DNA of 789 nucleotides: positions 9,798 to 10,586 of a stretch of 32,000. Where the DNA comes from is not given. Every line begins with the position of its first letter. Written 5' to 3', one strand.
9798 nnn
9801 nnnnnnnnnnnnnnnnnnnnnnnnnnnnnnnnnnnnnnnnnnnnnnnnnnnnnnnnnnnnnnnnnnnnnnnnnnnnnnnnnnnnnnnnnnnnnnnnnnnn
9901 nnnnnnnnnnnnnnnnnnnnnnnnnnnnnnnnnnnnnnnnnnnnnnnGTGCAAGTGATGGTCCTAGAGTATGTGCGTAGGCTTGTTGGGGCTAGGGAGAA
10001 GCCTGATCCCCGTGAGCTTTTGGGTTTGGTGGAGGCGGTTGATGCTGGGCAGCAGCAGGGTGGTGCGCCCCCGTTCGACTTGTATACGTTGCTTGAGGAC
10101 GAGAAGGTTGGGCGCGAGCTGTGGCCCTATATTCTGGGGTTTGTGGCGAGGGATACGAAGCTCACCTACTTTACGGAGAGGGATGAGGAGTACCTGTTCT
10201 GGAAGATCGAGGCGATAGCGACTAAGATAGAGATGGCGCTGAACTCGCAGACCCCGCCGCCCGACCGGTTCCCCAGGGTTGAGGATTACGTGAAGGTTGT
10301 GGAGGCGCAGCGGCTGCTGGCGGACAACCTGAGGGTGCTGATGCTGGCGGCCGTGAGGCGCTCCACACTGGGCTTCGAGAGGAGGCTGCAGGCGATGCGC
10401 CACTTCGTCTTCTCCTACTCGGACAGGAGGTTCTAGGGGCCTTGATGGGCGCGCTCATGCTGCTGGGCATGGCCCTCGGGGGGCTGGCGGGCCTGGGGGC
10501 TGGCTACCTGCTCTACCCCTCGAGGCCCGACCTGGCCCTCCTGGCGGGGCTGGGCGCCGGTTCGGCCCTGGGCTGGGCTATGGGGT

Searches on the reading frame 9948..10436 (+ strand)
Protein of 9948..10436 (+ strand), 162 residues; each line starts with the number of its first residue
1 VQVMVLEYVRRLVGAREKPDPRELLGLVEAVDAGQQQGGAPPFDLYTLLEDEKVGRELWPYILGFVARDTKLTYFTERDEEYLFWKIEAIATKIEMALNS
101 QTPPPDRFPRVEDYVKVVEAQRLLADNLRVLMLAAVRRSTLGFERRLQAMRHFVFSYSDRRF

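Call 8: search_protein_families(library=pfam, proteins=[window:9948-10436:+], max_evalue=0.1)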
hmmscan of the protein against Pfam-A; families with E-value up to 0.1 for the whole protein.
window:9948-10436:+ (162 aa): 0 families

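Call 77: find_related_loci(query=A5, collection=metagenome_contigs, flank=10000)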
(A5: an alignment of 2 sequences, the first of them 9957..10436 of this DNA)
Query A5 (159 aa) in metagenome_contigs; peptide patterns used: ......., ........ (x = any residue, [..] = any of these).
600 stretches matched a pattern (row limit reached: there are more); 2 encode a relative of the query (tblastn E <= 1e-3); 2 distinct loci.
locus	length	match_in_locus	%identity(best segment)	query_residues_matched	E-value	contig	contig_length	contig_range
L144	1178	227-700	81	1-158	2e-95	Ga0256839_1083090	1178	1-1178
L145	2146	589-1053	70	1-154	9e-75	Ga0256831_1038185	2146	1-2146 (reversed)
